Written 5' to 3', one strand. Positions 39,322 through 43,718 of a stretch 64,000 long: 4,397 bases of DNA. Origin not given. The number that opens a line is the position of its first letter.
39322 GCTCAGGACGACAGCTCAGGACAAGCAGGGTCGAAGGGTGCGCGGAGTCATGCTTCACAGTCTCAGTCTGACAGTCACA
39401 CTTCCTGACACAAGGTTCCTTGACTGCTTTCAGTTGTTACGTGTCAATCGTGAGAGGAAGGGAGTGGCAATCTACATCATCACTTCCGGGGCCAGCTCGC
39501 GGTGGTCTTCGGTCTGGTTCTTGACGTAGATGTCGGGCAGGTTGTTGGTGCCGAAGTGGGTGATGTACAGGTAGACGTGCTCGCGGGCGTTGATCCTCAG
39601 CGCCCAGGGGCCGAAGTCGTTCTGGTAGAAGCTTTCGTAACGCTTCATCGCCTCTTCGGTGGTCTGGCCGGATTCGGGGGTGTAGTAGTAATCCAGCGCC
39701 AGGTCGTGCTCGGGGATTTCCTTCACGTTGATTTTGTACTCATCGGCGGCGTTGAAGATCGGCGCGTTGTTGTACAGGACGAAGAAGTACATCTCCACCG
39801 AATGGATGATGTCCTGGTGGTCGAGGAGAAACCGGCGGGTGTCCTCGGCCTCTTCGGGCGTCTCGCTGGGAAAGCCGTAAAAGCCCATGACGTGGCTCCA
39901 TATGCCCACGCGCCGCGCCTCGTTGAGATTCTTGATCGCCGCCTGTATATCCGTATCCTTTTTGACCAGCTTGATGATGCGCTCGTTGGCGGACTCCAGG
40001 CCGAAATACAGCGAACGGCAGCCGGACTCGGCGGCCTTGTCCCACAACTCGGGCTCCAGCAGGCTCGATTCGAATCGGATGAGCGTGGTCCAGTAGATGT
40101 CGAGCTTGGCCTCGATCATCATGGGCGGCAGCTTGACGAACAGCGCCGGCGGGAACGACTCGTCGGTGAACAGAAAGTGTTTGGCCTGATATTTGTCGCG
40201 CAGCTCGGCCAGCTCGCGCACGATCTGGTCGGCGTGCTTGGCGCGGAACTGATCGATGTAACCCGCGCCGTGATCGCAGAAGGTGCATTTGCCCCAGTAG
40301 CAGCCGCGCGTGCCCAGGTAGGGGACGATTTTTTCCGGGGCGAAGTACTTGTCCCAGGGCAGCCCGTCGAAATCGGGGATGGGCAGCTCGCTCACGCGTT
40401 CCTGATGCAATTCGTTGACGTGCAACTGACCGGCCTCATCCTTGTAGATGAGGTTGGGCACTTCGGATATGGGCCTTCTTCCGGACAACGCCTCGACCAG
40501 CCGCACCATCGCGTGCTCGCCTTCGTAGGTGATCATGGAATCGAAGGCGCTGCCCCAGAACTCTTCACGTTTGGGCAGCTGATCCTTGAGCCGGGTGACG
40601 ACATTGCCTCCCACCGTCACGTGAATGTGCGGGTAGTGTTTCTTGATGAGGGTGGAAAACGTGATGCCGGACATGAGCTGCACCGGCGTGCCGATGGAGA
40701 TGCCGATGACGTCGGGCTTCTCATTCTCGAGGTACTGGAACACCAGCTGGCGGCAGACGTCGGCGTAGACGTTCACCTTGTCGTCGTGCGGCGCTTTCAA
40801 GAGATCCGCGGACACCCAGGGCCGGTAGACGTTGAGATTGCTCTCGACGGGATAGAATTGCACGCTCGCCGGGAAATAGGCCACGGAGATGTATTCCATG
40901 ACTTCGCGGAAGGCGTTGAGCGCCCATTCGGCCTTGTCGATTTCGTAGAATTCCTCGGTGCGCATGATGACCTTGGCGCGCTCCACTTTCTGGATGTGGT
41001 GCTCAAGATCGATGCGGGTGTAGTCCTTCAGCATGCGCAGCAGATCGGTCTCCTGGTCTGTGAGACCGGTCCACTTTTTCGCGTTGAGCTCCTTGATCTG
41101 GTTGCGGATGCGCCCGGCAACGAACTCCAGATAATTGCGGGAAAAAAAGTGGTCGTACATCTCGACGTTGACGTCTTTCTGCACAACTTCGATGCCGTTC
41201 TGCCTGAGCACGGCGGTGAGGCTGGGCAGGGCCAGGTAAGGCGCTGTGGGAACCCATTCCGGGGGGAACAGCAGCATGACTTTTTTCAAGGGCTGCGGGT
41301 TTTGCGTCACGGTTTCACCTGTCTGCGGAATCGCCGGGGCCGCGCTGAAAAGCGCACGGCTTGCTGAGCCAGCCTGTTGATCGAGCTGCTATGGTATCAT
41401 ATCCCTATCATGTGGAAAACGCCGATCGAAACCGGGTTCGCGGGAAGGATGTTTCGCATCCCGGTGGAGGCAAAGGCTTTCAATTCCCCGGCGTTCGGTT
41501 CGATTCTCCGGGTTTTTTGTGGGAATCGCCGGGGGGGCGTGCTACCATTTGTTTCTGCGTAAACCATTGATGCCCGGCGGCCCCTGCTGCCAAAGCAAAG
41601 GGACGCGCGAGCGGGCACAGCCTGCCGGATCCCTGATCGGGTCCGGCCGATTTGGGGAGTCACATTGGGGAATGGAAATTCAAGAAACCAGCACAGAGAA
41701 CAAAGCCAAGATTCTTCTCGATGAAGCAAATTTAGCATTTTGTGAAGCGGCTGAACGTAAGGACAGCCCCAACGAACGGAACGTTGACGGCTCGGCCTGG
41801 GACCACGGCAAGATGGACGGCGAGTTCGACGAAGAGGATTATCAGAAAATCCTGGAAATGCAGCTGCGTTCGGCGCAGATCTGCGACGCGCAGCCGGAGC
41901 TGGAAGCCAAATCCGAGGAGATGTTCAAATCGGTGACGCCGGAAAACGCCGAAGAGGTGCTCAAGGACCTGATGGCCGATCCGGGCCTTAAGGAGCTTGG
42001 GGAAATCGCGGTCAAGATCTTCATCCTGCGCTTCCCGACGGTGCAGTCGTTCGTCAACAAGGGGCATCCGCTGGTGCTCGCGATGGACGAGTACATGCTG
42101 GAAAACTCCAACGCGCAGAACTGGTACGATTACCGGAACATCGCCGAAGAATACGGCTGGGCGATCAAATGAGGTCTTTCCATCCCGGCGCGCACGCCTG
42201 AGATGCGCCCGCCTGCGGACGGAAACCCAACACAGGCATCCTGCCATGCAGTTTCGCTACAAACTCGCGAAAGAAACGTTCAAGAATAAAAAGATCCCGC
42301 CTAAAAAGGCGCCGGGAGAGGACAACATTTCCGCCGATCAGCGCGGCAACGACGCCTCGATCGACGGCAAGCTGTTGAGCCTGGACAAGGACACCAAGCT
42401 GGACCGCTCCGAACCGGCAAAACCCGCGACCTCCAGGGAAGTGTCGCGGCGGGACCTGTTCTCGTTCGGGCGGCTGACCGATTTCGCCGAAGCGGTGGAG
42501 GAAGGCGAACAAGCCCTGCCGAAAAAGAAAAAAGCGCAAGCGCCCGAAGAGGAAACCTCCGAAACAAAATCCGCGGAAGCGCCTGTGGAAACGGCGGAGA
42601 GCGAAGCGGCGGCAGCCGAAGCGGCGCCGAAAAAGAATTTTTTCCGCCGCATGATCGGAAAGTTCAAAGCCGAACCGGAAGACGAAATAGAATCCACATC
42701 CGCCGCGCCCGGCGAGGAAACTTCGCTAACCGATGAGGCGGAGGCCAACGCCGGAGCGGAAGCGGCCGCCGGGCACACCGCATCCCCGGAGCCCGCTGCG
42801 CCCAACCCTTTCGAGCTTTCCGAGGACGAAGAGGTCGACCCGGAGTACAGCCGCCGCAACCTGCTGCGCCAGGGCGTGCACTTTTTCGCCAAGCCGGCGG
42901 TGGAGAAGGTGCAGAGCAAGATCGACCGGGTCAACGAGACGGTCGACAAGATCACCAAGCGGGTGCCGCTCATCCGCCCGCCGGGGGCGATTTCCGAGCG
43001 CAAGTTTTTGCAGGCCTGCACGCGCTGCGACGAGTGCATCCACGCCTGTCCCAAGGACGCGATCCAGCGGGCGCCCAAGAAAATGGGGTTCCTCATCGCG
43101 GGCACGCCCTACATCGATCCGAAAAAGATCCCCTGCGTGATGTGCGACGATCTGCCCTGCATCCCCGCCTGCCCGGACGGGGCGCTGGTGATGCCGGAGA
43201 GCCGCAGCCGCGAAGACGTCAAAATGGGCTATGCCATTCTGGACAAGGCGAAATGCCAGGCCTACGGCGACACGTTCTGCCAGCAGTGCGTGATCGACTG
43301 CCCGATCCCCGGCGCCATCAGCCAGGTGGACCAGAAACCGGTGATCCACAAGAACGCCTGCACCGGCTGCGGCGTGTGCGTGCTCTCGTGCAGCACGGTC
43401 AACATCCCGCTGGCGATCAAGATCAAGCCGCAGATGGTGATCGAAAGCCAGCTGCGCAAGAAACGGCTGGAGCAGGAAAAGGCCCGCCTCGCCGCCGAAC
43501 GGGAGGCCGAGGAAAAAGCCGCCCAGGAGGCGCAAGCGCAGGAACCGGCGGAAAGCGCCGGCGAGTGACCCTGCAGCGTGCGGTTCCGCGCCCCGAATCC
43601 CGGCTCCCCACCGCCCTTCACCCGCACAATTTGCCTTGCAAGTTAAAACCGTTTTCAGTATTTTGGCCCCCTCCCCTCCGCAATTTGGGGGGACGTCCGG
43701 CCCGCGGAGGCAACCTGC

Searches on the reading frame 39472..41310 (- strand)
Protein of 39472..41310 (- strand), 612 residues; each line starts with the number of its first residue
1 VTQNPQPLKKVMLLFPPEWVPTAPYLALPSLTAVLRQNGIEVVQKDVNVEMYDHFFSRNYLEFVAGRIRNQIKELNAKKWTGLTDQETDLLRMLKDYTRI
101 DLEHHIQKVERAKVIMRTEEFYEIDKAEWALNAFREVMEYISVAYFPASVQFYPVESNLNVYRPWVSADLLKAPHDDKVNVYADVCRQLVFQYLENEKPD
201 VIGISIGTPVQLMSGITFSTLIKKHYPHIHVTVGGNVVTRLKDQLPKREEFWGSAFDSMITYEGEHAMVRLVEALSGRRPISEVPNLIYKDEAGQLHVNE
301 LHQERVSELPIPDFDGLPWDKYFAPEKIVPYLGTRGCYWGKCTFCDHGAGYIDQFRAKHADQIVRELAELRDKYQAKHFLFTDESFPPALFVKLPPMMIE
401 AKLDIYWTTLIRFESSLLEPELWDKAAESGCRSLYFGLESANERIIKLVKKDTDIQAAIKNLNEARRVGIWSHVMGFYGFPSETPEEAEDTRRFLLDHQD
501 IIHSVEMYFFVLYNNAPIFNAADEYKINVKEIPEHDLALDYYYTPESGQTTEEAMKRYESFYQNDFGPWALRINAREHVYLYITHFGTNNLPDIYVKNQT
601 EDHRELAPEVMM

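Call 35: search_protein_families(library=pfam, proteins=[window:39472-41310:-], max_evalue=0.0001)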
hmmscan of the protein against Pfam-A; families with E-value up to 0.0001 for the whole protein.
window:39472-41310:- (612 aa): 2 families
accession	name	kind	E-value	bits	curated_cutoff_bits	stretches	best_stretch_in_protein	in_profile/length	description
PF04055.27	Radical_SAM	-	1.7e-18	67.8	29.5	1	334-495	4-166/166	Radical SAM superfamily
PF02310.24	B12-binding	-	6.3e-08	32.9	32.1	1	188-271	41-120/121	B12 binding domain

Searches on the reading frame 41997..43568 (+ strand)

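Call 79: search_protein_families(library=pfam, proteins=[window:41997-43568:+], max_evalue=0.00001)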
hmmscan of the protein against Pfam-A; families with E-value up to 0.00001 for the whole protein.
window:41997-43568:+ (523 aa): 5 families
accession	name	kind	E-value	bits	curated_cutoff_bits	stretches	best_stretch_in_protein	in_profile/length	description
PF12838.12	Fer4_7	-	1.3e-09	38.8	27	1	341-396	2-52/52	4Fe-4S dicluster domain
PF13187.11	Fer4_9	-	5.1e-09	36.4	27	0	340-396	1-51/52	4Fe-4S dicluster domain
PF13237.11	Fer4_10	-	1.8e-07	31.4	25.5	0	339-359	7-29/53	4Fe-4S dicluster domain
PF00037.32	Fer4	-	5.3e-07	29.6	21.1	0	340-357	7-24/24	4Fe-4S binding domain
PF13484.11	Fer4_16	-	1.9e-06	29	30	0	341-359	2-20/66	4Fe-4S double cluster binding domain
